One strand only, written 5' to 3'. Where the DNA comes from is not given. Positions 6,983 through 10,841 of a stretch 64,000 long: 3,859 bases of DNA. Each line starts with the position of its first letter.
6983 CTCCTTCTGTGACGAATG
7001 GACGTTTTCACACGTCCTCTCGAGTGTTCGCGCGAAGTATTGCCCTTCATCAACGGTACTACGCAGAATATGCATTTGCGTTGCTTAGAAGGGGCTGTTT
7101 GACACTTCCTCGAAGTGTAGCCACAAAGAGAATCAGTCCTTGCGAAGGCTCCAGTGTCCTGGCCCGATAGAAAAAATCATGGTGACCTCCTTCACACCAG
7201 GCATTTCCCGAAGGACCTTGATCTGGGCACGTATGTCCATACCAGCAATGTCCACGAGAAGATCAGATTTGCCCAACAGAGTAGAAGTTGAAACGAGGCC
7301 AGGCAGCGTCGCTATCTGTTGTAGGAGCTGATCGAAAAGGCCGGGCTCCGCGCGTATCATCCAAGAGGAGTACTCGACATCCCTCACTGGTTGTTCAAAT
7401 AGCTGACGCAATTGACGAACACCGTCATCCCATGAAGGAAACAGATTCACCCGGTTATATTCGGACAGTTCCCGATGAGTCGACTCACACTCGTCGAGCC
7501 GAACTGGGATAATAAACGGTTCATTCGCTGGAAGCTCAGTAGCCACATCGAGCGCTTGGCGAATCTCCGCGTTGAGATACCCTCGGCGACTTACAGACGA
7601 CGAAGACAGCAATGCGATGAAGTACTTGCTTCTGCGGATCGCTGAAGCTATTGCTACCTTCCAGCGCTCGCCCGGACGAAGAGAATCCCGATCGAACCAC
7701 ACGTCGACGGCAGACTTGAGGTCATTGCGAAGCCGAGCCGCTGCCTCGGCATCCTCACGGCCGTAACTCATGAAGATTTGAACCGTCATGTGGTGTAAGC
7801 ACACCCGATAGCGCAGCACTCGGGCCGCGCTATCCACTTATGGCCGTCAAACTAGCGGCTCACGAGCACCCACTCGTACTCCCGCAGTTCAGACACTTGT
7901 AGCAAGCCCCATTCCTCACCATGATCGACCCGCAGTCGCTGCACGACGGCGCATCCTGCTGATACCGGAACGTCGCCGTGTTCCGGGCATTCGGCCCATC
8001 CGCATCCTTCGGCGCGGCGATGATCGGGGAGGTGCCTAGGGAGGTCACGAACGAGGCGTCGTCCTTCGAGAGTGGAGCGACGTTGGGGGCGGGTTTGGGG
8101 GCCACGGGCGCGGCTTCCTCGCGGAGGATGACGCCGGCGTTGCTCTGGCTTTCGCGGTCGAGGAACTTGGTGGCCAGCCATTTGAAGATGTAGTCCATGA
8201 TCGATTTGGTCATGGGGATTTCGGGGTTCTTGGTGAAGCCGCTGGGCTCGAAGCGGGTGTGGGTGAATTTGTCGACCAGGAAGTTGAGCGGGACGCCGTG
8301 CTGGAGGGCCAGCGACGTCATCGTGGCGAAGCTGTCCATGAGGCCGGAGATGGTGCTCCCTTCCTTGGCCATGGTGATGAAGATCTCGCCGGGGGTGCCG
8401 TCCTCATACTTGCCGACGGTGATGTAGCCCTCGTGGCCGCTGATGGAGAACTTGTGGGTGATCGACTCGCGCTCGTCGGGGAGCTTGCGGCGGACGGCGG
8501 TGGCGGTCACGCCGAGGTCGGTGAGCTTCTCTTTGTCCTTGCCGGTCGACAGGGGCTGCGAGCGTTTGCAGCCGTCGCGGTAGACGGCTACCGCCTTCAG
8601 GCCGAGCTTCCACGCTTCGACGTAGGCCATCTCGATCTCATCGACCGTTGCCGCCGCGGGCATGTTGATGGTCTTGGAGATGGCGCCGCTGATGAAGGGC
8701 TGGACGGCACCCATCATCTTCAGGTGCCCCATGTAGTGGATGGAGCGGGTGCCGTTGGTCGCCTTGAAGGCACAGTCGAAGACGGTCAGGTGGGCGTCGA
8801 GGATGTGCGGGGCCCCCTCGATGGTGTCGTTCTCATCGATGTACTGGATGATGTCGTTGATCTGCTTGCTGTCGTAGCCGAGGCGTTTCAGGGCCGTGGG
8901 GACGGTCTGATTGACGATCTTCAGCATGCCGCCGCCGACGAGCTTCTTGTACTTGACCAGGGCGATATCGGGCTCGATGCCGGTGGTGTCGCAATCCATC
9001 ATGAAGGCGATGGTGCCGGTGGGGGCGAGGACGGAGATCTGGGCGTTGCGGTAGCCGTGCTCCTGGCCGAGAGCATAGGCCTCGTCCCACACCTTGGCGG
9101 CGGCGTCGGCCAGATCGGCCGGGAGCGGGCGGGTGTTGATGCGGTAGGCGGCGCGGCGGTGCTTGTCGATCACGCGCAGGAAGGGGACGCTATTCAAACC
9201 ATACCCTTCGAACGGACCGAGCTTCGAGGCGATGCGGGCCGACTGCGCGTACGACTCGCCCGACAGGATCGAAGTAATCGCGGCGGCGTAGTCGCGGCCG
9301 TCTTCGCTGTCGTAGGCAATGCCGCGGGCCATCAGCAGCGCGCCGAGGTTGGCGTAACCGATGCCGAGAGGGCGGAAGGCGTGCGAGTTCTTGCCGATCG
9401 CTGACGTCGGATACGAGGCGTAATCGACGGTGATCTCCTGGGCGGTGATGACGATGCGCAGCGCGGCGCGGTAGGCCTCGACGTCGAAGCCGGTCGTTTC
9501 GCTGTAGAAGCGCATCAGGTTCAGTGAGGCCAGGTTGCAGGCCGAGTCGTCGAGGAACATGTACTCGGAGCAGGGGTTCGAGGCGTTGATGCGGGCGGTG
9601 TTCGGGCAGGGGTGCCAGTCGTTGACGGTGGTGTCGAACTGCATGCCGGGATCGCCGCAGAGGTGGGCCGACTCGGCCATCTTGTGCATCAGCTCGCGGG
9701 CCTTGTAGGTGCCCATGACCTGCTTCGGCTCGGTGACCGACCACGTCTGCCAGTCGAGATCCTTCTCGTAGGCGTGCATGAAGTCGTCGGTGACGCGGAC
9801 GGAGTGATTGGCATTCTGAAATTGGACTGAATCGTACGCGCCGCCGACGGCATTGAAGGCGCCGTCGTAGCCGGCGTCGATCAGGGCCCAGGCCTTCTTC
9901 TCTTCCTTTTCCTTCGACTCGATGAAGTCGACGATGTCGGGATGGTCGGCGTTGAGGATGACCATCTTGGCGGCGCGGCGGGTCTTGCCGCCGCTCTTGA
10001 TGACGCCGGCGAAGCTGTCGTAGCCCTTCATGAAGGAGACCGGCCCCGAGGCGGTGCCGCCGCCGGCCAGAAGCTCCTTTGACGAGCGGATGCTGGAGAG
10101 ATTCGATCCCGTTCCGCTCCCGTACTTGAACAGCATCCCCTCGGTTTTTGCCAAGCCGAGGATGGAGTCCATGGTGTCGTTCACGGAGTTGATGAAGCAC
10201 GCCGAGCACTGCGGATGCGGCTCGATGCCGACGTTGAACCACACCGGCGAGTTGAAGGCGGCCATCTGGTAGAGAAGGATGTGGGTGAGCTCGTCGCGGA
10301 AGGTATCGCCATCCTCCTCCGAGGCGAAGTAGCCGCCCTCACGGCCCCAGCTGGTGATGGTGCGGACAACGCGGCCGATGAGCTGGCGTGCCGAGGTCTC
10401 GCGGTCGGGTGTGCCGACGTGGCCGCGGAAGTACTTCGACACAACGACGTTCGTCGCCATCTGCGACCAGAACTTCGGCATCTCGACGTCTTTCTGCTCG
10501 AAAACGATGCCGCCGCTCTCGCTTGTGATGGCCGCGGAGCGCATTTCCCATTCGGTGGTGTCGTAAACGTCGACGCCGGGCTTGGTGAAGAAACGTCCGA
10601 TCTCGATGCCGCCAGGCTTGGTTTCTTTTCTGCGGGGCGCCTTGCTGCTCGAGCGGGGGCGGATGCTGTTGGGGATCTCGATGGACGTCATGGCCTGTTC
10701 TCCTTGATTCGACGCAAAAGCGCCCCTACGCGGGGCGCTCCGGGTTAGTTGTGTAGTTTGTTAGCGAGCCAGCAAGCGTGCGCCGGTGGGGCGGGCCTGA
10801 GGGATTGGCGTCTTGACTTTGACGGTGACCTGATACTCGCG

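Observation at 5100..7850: Low-GC island carrying a TIR-domain protein and a 176-aa unknown partner, flanked by TA modules and an IS: candidate undescribed defence module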

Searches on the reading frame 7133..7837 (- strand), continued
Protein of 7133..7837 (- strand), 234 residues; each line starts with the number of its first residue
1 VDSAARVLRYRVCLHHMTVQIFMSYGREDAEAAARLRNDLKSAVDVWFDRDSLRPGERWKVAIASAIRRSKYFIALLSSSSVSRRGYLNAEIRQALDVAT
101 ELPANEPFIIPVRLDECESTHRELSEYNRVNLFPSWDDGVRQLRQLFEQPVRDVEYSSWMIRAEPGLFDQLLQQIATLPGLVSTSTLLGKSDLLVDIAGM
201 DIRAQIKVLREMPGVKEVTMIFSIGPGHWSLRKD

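Call 71: search_dna_similar(query=window:7136-7789:-, collection=plasmids, mode=protein, max_rows=10)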
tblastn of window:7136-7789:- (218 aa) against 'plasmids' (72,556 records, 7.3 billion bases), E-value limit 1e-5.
Records with a match: 8; places in all: 9; records where one place covers at least 80% of the query: 0.
Best place of each record, by identity: <60% 8.
By first word of the organism name: Rhodococcus 2; Thioflavicoccus 1; Gloeothece 1; Candidatus 1; Paraburkholderia 1; Rhizobium 1; Acidovorax 1.
By predicted mobility (MOB-suite, as given by PLSDB): mobilizable 5; non-mobilizable 2; conjugative 1.
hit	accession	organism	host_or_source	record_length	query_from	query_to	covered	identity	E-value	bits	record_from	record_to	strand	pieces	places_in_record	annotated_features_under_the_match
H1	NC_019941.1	Thioflavicoccus mobilis 8321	flat, laminated microbial mat in a salt ...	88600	4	146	66%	37.0%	2e-16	85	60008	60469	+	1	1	HEAT repeat domain-containing protein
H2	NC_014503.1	Gloeothece verrucosa PCC 7822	fresh water in rice field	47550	2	111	50%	40.5%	1e-19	94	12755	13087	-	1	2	toll/interleukin-1 receptor domain-containing protein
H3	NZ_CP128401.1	Candidatus Chlorohelix allophototropha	Single colony of Candidatus Chlorohelix ...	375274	3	154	70%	29.2%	5e-12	72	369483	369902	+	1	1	protein kinase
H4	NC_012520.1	Rhodococcus opacus B4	-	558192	4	117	52%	32.5%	1e-7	59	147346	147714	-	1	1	toll/interleukin-1 receptor domain-containing protein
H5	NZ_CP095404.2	Rhodococcus opacus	Whole organism,nitrophenolics and ...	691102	4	117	52%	32.5%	1e-7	59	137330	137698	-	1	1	toll/interleukin-1 receptor domain-containing protein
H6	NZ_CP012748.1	Paraburkholderia caribensis MBA4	soil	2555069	5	100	44%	37.3%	3e-6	54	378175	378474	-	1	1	none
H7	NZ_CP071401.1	Rhizobium leguminosarum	lentil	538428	3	120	54%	29.4%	3e-8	61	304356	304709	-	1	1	TIR domain-containing protein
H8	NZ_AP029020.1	Acidovorax sp. DW039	Lemna minor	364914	1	102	47%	27.2%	5e-6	54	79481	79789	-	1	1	toll/interleukin-1 receptor domain-containing protein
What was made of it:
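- Tried and rejected: Plasmid hits cover at most the first 154 of 218 residues, essentially the TIR part (call 71).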

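Call 72: search_dna_similar(query=window:7136-7789:-, collection=phages, mode=protein, max_rows=10)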
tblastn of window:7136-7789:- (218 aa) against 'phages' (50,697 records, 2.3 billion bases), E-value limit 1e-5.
No match.
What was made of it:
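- Tried and rejected: The TIR protein has no match in GenBank phages (call 72).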

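Call 84: search_protein_families(library=phrogs, proteins=[window:7133-7789:-, L001:1350-2216:+], max_evalue=0.01)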
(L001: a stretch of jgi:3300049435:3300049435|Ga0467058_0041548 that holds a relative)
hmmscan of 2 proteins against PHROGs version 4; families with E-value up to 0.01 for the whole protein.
window:7133-7789:- (218 aa): 2 families
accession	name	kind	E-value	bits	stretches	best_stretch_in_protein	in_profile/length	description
phrog_24215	-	unknown function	1.7e-05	25.5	1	4-102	72-169/200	-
phrog_15646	-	unknown function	0.0027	18.2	1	4-67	161-226/293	-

L001:1350-2216:+ (288 aa): 1 family
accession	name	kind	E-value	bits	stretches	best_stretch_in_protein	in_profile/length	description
phrog_38451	-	unknown function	6.6e-11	43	1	73-149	114-191/326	-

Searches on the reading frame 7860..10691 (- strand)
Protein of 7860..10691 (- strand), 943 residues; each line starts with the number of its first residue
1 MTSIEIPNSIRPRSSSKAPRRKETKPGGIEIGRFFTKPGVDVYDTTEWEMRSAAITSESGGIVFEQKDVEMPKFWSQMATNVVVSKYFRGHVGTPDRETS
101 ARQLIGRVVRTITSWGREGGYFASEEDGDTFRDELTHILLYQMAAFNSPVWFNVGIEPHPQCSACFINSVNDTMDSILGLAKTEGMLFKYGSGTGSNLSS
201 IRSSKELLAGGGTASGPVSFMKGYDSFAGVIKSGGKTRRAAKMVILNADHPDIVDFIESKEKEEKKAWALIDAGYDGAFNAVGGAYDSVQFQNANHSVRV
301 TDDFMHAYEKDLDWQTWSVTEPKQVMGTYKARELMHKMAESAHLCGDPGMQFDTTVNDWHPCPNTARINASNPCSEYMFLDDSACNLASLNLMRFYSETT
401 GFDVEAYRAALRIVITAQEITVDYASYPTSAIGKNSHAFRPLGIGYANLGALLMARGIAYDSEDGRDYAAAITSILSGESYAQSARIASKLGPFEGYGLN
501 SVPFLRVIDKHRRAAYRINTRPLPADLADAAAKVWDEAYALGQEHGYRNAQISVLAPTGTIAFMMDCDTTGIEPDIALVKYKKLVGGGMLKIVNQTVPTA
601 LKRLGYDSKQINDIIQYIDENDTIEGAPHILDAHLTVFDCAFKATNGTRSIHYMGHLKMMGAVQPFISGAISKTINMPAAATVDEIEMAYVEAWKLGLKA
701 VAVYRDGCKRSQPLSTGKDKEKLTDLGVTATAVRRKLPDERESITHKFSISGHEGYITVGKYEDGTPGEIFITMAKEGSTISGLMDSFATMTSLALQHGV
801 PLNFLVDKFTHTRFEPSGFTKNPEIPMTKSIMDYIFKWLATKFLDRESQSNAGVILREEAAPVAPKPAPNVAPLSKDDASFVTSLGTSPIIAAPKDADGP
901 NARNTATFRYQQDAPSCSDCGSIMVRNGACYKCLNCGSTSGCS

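Call 88: search_protein_families(library=ncbifam, proteins=[window:7860-10691:-], max_evalue=1e-10)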
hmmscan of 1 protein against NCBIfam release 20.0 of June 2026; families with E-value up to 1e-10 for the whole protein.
window:7860-10691:- (943 aa): 19 families
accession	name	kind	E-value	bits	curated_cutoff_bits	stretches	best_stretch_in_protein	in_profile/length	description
NF005122.0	PRK06556.1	equivalog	0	1454.7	859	1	15-943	10-960/960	vitamin B12-dependent ribonucleotide reductase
NF005736.0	PRK07562.1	equivalog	6.9e-278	924.9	1737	6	284-618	387-736/1222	vitamin B12-dependent ribonucleotide reductase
TIGR02504.1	NrdJ_Z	equivalog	1.2e-172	575.6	399.95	1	100-714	21-606/606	adenosylcobalamin-dependent ribonucleoside-diphosphate reductase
NF006417.0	PRK08665.1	equivalog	1.7e-124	416.8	961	2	287-939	194-756/759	vitamin B12-dependent ribonucleotide reductase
NF005010.0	PRK06406.1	subfamily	4.9e-79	266.4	1125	3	292-497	355-558/771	vitamin B12-dependent ribonucleotide reductase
TIGR02506.1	NrdE_NrdA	equivalog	3.1e-67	227.4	341.05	2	324-700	246-609/616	ribonucleoside-diphosphate reductase subunit alpha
NF006207.0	PRK08332.1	equivalog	3.6e-52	177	2400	2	340-722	1211-1570/1684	vitamin B12-dependent ribonucleotide reductase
NF005401.0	PRK06948.1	subfamily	1.4e-44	152.7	906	1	167-583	100-486/604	ribonucleotide reductase-like protein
NF006577.0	PRK09102.1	equivalog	1e-43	149.5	620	2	128-263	58-191/604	ribonucleoside-diphosphate reductase subunit alpha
NF005991.0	PRK08115.1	equivalog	1.1e-36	126.2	854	1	324-592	428-684/858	vitamin B12-dependent ribonucleotide reductase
NF005544.0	PRK07207.1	equivalog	4.4e-33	114.1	965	1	147-718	357-922/965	ribonucleoside-diphosphate reductase subunit alpha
NF009029.0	PRK12365.1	equivalog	5.6e-29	100.7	1350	1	147-702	440-989/1046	ribonucleoside-diphosphate reductase subunit alpha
NF005101.0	PRK06539.1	equivalog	2.1e-28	98.8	988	1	153-701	216-755/822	ribonucleoside-diphosphate reductase subunit alpha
TIGR04170.1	RNR_1b_NrdE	exception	1.2e-27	96.5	750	1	134-579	133-593/698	class 1b ribonucleoside-diphosphate reductase subunit alpha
NF006279.0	PRK08447.1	equivalog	2.7e-22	79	1082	1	150-377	202-429/789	ribonucleoside-diphosphate reductase subunit alpha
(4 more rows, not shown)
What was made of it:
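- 7860..10691 (-): nrdJ, the B12-dependent ribonucleotide reductase. This housekeeping gene is the right anchor of the hotspot. NCBIfam NF005122, 1454.7 bits, cutoff 859 (call 88).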
